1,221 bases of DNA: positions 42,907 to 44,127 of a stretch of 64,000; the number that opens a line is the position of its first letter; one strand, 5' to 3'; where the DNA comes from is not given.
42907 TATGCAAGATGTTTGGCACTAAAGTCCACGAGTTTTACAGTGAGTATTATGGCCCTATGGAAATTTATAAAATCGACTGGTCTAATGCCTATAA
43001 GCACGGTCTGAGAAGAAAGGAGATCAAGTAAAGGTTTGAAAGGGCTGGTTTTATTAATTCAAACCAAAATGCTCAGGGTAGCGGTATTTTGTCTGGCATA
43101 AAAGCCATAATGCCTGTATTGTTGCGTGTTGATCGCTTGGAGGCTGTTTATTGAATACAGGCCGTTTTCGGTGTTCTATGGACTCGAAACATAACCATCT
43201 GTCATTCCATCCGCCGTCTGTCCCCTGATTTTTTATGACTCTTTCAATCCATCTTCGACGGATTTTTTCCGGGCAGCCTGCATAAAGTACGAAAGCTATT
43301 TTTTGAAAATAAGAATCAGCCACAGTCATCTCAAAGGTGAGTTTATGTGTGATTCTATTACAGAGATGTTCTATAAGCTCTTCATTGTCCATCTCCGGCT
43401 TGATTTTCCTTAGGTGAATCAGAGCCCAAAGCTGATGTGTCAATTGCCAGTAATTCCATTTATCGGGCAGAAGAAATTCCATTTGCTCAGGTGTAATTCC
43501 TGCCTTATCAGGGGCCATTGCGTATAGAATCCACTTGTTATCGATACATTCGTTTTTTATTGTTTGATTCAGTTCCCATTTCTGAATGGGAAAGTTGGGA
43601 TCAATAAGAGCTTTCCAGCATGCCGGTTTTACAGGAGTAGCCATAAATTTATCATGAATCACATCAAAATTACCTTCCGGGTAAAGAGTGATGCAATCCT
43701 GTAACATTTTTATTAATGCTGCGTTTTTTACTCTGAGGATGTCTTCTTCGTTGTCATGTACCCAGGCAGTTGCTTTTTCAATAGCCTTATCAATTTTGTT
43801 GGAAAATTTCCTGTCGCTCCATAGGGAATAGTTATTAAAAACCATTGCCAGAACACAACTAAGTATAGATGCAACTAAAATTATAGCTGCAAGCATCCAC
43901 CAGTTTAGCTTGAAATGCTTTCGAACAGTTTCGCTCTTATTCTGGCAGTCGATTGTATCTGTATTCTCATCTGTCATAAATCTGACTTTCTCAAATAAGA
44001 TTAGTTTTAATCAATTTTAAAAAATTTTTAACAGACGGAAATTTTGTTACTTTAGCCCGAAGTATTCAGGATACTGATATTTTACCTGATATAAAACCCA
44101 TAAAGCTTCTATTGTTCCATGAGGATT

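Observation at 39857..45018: Two tandem GT-C membrane glycosyltransferases converge on two tandem single-TM helical proteins of unknown family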

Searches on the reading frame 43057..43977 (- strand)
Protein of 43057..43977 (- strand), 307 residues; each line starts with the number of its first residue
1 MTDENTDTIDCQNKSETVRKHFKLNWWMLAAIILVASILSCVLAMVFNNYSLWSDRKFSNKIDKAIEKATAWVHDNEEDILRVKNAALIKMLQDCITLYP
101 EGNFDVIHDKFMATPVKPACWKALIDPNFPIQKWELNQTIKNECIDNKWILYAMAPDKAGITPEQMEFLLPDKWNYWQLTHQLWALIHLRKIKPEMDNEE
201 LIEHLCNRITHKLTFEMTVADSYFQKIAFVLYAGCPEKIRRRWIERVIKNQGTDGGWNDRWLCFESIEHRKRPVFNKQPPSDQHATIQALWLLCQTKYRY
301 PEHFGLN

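Call 5: search_protein_families(library=pfam, proteins=[window:43057-43977:-], max_evalue=1)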
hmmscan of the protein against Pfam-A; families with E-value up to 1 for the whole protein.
window:43057-43977:- (307 aa): 2 families
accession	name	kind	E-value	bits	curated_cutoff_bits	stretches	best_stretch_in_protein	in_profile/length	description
PF04982.19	TM_HPP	-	0.078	13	27.2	1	20-51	120-151/157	HPP, transmembrane region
PF05781.17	MRVI1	-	0.34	10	27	1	16-50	466-500/533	MRVI1 protein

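Call 6: search_protein_families(library=ncbifam, proteins=[window:43057-43977:-], max_evalue=1)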
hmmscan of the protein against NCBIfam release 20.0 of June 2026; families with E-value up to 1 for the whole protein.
window:43057-43977:- (307 aa): 3 families
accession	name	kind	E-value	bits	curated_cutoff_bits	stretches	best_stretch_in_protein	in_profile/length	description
TIGR00242.1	TIGR00242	equivalog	0.01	15.8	98.35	0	86-115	31-60/144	division/cell wall cluster transcriptional repressor MraZ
NF045743.1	MPN214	equivalog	0.028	14.3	250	1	11-45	103-137/138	MPN214 family protein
NF047550.1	LIC_12071_fam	equivalog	0.079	12.2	350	1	14-64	201-251/337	LIC_12071 family protein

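Call 7: find_homologous_proteins(query=window:43057-43977:-, max_evalue=0.001)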
Query window:43057-43977:- (307 aa): 202 proteins with E <= 0.001 among 397 candidates; the best 120 are listed.
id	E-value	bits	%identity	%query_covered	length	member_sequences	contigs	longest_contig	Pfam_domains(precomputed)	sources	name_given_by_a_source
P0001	1.2e-214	730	100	100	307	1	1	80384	-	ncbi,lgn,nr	ncbi:MAG: hypothetical protein JW806_01965 [Sedimentisphaerales bacterium]|nr:hypothetical protein [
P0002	1.1e-136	473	68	96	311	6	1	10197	-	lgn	-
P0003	5.0e-135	468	67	99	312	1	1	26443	-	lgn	-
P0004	1.7e-133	463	66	100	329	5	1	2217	-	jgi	jgi:hypothetical protein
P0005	6.6e-132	458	69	94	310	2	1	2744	-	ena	-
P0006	2.1e-120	420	60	100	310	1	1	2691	-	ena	-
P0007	1.6e-113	397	60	96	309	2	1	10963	-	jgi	jgi:hypothetical protein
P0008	1.3e-99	352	51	99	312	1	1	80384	-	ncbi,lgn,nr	ncbi:MAG: hypothetical protein JW806_01970 [Sedimentisphaerales bacterium]|nr:hypothetical protein [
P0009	9.9e-96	339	51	97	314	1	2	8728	-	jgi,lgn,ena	-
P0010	3.2e-94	334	52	99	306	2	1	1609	-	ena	-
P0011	1.2e-93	332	57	85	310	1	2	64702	-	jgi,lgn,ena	-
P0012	5.9e-93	330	51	99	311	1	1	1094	-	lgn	-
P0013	8.0e-92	326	53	90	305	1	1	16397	-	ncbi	-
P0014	1.1e-91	326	53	94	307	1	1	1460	-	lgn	-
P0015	1.7e-91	325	54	91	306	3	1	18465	-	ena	-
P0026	8.7e-89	316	52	90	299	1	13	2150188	-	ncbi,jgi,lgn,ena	jgi:hypothetical protein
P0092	9.5e-79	283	50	86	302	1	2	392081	-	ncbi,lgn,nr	ncbi:MAG: hypothetical protein PHQ35_04145 [Phycisphaerae bacterium]|nr:hypothetical protein [Phycis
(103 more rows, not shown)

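Call 8: search_solved_structures(query=window:43057-43977:-, max_evalue=10, show_alignments=2)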
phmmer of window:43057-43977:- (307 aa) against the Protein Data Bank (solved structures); distinct sequences matched with E-value up to 10: 5.
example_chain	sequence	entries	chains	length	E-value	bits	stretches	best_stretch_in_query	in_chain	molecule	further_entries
3hnh_A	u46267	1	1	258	0.55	12.6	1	230-262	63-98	Pyrroloquinoline-quinone synthase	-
3hml_A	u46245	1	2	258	0.55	12.6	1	230-262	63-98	Pyrroloquinoline-quinone synthase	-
3hlx_A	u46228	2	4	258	0.55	12.6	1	230-262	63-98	Pyrroloquinoline-quinone synthase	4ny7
1otw_A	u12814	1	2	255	0.71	12.3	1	230-262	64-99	Coenzyme PQQ synthesis protein C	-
9zem_A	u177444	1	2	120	2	10.8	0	152-173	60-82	HeliScrew4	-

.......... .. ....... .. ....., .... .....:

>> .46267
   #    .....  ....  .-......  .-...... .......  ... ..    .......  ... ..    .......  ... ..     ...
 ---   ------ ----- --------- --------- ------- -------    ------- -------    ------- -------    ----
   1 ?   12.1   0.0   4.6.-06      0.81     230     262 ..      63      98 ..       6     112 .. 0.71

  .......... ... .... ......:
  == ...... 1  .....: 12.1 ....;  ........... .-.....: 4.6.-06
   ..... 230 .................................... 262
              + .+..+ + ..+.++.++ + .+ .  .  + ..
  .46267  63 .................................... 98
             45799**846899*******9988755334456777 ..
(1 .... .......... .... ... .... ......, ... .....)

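Call 13: find_related_loci(query=A1, collection=genome_contigs, flank=10000)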
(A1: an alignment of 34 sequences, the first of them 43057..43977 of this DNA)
Query A1 (307 aa) in genome_contigs; peptide patterns used: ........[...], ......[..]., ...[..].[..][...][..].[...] (x = any residue, [..] = any of these).
91 stretches matched a pattern; 31 encode a relative of the query (tblastn E <= 1e-3); 29 distinct loci.
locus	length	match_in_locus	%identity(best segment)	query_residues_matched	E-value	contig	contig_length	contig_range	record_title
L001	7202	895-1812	66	1-307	4e-137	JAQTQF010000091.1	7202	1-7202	MAG: Phycisphaerae bacterium isolate STB_133 NODE_29830_length_7202_cov_2.704876_Sandtown_B, whole genome shotgun sequen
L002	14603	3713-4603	68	12-306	5e-131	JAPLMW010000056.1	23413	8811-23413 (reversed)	MAG: Phycisphaerae bacterium isolate LacPavin_0920_SED3_MAG_44_51 LacPavin_0920_SED3_scaffold_2290112, whole genome shot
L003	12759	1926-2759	53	30-306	4e-95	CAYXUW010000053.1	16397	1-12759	MAG TPA_asm: uncultured Pirellulales bacterium isolate binchicken_co178_121 genome assembly, contig: NODE_4480_length_16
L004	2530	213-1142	49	1-306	4e-95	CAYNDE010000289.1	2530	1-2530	MAG TPA_asm: uncultured Pirellulales bacterium isolate binchicken_co34_157 genome assembly, contig: NODE_77346_length_25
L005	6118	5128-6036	48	1-306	6e-92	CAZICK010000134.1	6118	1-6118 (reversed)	MAG TPA_asm: uncultured Pirellulales bacterium isolate binchicken_co234_319 genome assembly, contig: NODE_12756_length_6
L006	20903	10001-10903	51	12-306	7e-92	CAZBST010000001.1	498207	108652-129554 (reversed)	MAG TPA_asm: uncultured Pirellulales bacterium isolate SRP323688_co1_230 genome assembly, contig: NODE_13_length_498207_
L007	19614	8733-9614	49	12-306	4e-91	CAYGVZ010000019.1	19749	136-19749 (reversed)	MAG TPA_asm: uncultured Pirellulales bacterium isolate ERP119294_co1_334 genome assembly, contig: NODE_3375_length_19749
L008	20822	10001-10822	52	30-306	3e-91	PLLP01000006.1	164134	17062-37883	MAG: Phycisphaerales bacterium isolate fen_1361 73.20120800_E3X.29_contig_2952, whole genome shotgun sequence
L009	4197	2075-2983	51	1-306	4e-89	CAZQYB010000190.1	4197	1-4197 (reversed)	MAG TPA_asm: uncultured Pirellulales bacterium isolate SRP068000_co3_530 genome assembly, contig: NODE_44953_length_4197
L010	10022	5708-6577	49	14-307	6e-88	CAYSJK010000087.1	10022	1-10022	MAG TPA_asm: uncultured Pirellulales bacterium isolate binchicken_co196_472 genome assembly, contig: NODE_8828_length_10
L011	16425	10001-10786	53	45-306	2e-86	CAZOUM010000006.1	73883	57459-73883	MAG TPA_asm: uncultured Pirellulales bacterium isolate SRP068000_co1_482 genome assembly, contig: NODE_239_length_73883_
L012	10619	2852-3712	49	18-306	1e-85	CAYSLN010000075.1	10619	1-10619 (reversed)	MAG TPA_asm: uncultured Pirellulales bacterium isolate SRP214966_co2_139 genome assembly, contig: NODE_10853_length_1061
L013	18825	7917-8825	45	1-306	9e-86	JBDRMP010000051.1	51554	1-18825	MAG: Planctomycetota bacterium isolate MEGAHIT-group-1.835 k141_4731485, whole genome shotgun sequence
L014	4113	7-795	49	46-307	5e-81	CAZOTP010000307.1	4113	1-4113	MAG TPA_asm: uncultured Pirellulales bacterium isolate SRP167436_co1_94 genome assembly, contig: NODE_36276_length_4113_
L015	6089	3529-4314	47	47-306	1e-79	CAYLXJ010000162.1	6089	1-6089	MAG TPA_asm: uncultured Pirellulales bacterium isolate binchicken_co274_72 genome assembly, contig: NODE_30489_length_60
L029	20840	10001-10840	30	23-302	3e-31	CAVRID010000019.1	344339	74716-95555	MAG: uncultured Acidobacteriaceae bacterium isolate MFD05705.bin.1.189 genome assembly, contig: contig_38393, whole geno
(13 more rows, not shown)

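Call 19: predict_structure(alignment_id=A1)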
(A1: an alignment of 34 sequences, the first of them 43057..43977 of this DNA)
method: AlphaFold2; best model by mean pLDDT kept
length: 307 residues; sequences in the alignment: 34
mean_pLDDT: 87.3   pTM: 0.83
mean pLDDT of the five models: 87.3, 86.7, 86.5, 85.3, 84.8
residues with pLDDT >= 90: 218; 70-90: 41; 50-70: 26; < 50: 22
segments of 3 or more residues with pLDDT < 50: 1-4, 8-15, 262-266, 269-271
pLDDT, mean of each block of 10 residues (from residue 1): 44 48 75 93 87 96 98 97 96 97 96 95 96 98 96 97 93 86 96 91 95 75 87 97 93 88 48 61 94 98 94
secondary structure, 60 per line:
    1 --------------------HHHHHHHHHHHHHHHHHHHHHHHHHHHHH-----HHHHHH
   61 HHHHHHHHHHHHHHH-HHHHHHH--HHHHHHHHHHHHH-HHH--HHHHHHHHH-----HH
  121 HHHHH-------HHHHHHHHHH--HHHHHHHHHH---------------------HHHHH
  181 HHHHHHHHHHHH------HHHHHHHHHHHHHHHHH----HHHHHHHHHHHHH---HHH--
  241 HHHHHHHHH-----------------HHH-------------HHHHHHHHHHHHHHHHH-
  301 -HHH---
elements in order: H21-49 H55-75 H77-83 H86-98 H105-113 H119-125 H133-142 H145-154 H176-192 H199-215 H220-232 H241-249 H283-299

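Call 22: search_protein_representatives(alignment_id=A1)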
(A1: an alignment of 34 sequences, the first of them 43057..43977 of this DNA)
Query: 34 sequences, 305 profile positions. Proteins with E-value up to 0.001 (for the whole library): 453; up to 1e-10: 228; up to 1e-30: 57. The best 150 are listed.
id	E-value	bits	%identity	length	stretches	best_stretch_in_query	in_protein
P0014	3.1e-140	483.0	-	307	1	6-304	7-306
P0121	3.5e-133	459.8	-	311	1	3-304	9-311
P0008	4.3e-123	426.7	-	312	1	2-304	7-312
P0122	7.9e-116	402.8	-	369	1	7-301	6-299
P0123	4.6e-110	383.9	-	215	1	89-304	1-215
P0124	1.4e-104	365.9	-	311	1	14-301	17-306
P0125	5.4e-83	295.0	-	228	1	11-230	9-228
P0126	8.4e-83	294.4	-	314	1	10-298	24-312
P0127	1.4e-82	293.6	-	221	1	1-221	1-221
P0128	1.0e-81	290.8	-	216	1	36-248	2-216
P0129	7.3e-77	274.9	-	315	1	7-303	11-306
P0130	1.8e-76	273.6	-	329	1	5-303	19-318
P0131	9.1e-68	245.0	-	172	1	89-259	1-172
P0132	7.6e-62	225.5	-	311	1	5-302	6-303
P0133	9.3e-59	215.4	-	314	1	6-299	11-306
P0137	7.1e-56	205.9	-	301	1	29-299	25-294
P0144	2.5e-51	191.0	-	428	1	15-299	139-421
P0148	6.0e-49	183.2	-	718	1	22-299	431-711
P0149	1.2e-48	182.2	-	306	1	9-299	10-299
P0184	1.7e-26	109.5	-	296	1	29-291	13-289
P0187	8.3e-26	107.2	-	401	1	142-296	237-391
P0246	1.2e-18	83.7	-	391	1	18-291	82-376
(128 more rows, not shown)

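Call 25: search_protein_families(library=pfam, proteins=[P0148, P0144, P0187, P0246], max_evalue=0.1)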
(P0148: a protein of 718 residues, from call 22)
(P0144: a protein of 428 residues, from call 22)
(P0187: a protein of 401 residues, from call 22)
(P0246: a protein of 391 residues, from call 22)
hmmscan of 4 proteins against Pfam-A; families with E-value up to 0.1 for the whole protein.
P0148 (718 aa): 1 family
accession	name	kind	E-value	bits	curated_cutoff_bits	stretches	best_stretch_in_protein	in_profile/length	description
PF13231.12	PMT_2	-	1.2e-06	29.3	26.1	1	74-234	3-157/160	Dolichyl-phosphate-mannose-protein mannosyltransferase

P0144 (428 aa): 0 families

P0187 (401 aa): 6 families
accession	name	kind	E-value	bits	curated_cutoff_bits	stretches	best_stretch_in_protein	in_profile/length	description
PF13432.12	TPR_16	-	2.6e-08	34.6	32.7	1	25-88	1-64/65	Tetratricopeptide repeat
PF07719.23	TPR_2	-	1.5e-05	25.2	27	1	55-88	1-34/34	Tetratricopeptide repeat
PF14559.12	TPR_19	-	0.00055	20.6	25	1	31-75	1-45/68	Tetratricopeptide repeat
PF13414.12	TPR_11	-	0.0009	19.3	26.8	1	28-69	1-42/42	TPR repeat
PF13428.12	TPR_14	-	0.0038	18.2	23.5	1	23-63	3-43/44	Tetratricopeptide repeat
PF13371.12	TPR_9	-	0.008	16.6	35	1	30-98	4-71/73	Tetratricopeptide repeat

P0246 (391 aa): 1 family
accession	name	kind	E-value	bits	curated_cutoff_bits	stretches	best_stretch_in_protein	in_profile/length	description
PF10099.14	RskA_C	-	0.0096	16.6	29.4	1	93-222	2-122/135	Anti-sigma-K factor rskA, C-terminal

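Call 28: find_encoding_contigs(protein=P0148, flank=10000)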
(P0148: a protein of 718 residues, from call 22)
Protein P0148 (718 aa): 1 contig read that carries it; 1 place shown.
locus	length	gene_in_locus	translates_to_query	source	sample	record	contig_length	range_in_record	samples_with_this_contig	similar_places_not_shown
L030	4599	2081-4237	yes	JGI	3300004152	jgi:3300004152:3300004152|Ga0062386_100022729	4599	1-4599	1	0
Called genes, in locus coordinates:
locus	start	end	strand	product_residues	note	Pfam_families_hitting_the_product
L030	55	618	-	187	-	PF13884:Peptidase_S74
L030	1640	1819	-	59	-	-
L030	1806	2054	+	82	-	-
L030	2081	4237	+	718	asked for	PF13231:PMT_2 (weak)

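Call 40: search_protein_families(library=pfam, proteins=[L029:36-1145:+, L029:1150-3093:+, L029:2985-4331:+, L029:4632-5954:+, L029:6078-7892:+, L029:7995-9764:-, L029:9845-10861:+, L030:58-1503:-], max_evalue=0.001)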
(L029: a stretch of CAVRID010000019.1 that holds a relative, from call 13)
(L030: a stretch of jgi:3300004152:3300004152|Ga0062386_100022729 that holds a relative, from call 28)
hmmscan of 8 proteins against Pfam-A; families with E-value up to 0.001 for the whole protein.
L029:36-1145:+ (370 aa): 1 family
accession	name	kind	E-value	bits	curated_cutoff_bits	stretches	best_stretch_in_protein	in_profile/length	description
PF04932.20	Wzy_C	-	8.2e-19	68.3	31.7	1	124-270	6-149/149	O-Antigen ligase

L029:1150-3093:+ (648 aa): 5 families
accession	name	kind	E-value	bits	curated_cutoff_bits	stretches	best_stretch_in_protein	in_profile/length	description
PF00733.27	Asn_synthase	-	6.1e-101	339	21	1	243-621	2-352/354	Asparagine synthase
PF13537.11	GATase_7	-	1e-49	168.1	25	1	47-165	1-122/123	Glutamine amidotransferase domain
PF13522.11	GATase_6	-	1.2e-44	151.9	27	1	32-160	1-130/130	Glutamine amidotransferase domain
PF06508.19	QueC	-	9.4e-05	22.4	22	1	264-321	5-61/210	Queuosine biosynthesis protein QueC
PF02540.23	NAD_synthase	-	0.00054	19.6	21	1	242-320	4-81/242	NAD synthase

L029:2985-4331:+ (449 aa): 5 families
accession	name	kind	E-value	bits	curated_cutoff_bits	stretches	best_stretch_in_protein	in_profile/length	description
PF13692.12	Glyco_trans_1_4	-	1.4e-22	81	27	1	259-396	3-142/142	Glycosyl transferases group 1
PF13439.12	Glyco_transf_4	-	1.1e-11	45.5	28.5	1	53-246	3-169/170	Glycosyltransferase Family 4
PF13524.12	Glyco_trans_1_2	-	9.4e-07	29.3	25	1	286-425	9-143/144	Glycosyl transferase-like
PF13579.12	Glyco_trans_4_4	-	8.2e-05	23.4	29.7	1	53-235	2-149/158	Glycosyl transferase 4-like domain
PF00534.26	Glycos_transf_1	-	0.0002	21.4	26.4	1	281-408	35-170/172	Glycosyl transferases group 1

L029:4632-5954:+ (441 aa): 3 families
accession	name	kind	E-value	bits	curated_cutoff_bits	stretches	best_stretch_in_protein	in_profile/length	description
PF03721.20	UDPG_MGDP_dh_N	-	1.5e-50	171.8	27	1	18-196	3-184/187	UDP-glucose/GDP-mannose dehydrogenase family, NAD binding domain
PF00984.24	UDPG_MGDP_dh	-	1.5e-28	99.1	25.4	1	213-307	1-93/94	UDP-glucose/GDP-mannose dehydrogenase family, central domain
PF03720.21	UDPG_MGDP_dh_C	-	4.7e-15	56.3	30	1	326-406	1-71/103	UDP-glucose/GDP-mannose dehydrogenase family, UDP binding domain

L029:6078-7892:+ (605 aa): 2 families
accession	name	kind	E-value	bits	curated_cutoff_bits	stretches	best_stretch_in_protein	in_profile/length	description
PF07940.18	Hepar_II_III_C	-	1.8e-36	126.3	24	1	381-553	3-179/237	Heparinase II/III-like, C-terminal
PF16889.11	Hepar_II_III_N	-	4.3e-27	95.8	22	1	90-319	92-312/340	Heparinase II/III N-terminus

L029:7995-9764:- (590 aa): 6 families
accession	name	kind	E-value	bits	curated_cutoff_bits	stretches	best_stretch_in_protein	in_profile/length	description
PF00515.34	TPR_1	-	8.8e-09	35.3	27.8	0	458-488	2-32/34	Tetratricopeptide repeat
PF07719.23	TPR_2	-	2.5e-05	24.5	27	0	459-488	3-32/34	Tetratricopeptide repeat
PF13432.12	TPR_16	-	3.2e-05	24.7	32.7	0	456-491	30-65/65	Tetratricopeptide repeat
PF13424.12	TPR_12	-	3.9e-05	24.2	30.1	1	495-552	7-69/77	Tetratricopeptide repeat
PF13181.12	TPR_8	-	5.2e-05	23.5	25.7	0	530-554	3-27/34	Tetratricopeptide repeat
PF13428.12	TPR_14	-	0.00021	22.1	23.5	0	461-495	5-39/44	Tetratricopeptide repeat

L029:9845-10861:+ (339 aa): 0 families

L030:58-1503:- (482 aa): 1 family
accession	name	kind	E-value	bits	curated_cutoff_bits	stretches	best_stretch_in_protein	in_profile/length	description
PF13884.11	Peptidase_S74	-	7.7e-10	39.4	22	1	360-414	3-57/58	Chaperone of endosialidase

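Call 43: find_encoding_contigs(protein=P0137, flank=8000, max_places=3)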
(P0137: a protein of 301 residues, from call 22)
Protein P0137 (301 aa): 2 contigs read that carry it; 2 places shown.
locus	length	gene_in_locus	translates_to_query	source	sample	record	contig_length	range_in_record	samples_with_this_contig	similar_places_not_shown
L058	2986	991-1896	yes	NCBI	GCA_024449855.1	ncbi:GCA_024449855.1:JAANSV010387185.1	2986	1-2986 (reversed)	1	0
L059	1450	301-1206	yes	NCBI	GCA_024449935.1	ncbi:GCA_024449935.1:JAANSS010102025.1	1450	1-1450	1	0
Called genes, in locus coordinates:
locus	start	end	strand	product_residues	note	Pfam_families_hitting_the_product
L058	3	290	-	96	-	?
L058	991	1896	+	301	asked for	-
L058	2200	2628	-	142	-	PF01814:Hemerythrin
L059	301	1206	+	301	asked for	-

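Call 44: find_encoding_contigs(protein=P0149, flank=8000, max_places=3)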
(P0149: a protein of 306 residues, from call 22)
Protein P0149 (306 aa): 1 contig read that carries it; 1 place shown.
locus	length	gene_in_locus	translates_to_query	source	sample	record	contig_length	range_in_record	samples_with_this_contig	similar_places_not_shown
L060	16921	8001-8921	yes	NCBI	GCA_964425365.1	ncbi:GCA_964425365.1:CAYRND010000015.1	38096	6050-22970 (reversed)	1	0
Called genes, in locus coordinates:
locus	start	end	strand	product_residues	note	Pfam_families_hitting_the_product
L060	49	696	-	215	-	PF02245:Pur_DNA_glyco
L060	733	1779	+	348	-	PF20583:DUF6786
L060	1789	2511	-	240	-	PF00106:adh_short, PF08659:KR, PF13561:adh_short_C2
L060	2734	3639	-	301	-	PF01261:AP_endonuc_2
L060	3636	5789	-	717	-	PF26626:DUF8201 (weak)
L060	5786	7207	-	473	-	PF05201:GlutR_N, PF01488:Shikimate_DH, PF03435:Sacchrp_dh_NADP (faint), PF00745:GlutR_dimer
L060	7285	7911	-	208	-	PF13241:NAD_binding_7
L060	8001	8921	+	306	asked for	PF15882:DUF4735 (faint)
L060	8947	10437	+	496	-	PF05496:RuvB_N, PF00158:Sigma54_activat (faint), PF13191:AAA_16 (faint), PF14532:Sigma54_activ_2 (weak), PF00004:AAA, PF07728:AAA_5, PF16193:AAA_assoc_2, PF12002:MgsA_C, +1 more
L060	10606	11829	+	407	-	PF01476:LysM, PF03734:YkuD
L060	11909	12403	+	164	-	PF01288:HPPK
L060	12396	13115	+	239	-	PF04055:Radical_SAM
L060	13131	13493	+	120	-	PF01242:PTPS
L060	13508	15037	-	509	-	PF08279:HTH_11 (faint), PF13384:HTH_23 (faint), PF13551:HTH_29 (faint), PF13730:HTH_36 (faint), PF13936:HTH_38 (faint), PF04542:Sigma70_r2 (faint)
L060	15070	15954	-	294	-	PF02621:VitK2_biosynth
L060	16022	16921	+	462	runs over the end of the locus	PF00072:Response_reg, PF00158:Sigma54_activat, PF01078:Mg_chelatase (faint), PF14532:Sigma54_activ_2, PF07728:AAA_5 (weak), PF00004:AAA (faint), PF25601:AAA_lid_14, PF02954:HTH_8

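Call 45: find_encoding_contigs(protein=P0184, flank=8000, max_places=3)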
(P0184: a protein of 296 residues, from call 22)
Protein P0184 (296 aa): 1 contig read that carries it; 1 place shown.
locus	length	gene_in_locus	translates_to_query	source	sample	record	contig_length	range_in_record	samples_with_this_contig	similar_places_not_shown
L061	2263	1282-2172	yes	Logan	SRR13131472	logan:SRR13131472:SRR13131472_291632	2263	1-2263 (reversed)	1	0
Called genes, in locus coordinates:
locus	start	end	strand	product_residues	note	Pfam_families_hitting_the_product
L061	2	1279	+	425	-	?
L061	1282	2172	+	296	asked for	-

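Call 46: search_protein_families(library=pfam, proteins=[L061:2-1276:+, L060:3639-5789:-, P0184, P0149], max_evalue=0.01)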
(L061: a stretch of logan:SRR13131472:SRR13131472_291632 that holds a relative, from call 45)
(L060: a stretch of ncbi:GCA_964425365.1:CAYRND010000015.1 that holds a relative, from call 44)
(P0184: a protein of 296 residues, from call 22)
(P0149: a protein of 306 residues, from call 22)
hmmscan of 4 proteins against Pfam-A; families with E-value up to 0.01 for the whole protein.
L061:2-1276:+ (425 aa): 3 families
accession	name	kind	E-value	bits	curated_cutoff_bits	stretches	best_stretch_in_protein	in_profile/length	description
PF21082.3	MS_channel_3rd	-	3.8e-17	62.9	21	1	322-405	1-88/88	Mechanosensitive ion channel MscS, C-terminal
PF00924.24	MS_channel_2nd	-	8.7e-17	61.4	20.2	1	246-313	1-67/68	Mechanosensitive ion channel, beta-domain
PF21088.3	MS_channel_1st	-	0.0034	17.8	23.1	1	209-245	6-42/42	Mechanosensitive ion channel, transmembrane helices 2/3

L060:3639-5789:- (717 aa): 0 families

P0184 (296 aa): 0 families

P0149 (306 aa): 3 families
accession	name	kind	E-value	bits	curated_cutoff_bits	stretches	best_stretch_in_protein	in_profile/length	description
PF15882.10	DUF4735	-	1.9e-05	24.8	31.2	1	166-257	127-233/283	Domain of unknown function (DUF4735)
PF10140.15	YukC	-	0.0011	18.4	27.4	1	8-61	178-227/357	WXG100 protein secretion system (Wss), protein YukC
PF08418.15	Pol_alpha_B_N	-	0.0075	16.6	24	0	144-167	37-60/67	DNA polymerase alpha subunit B N-terminal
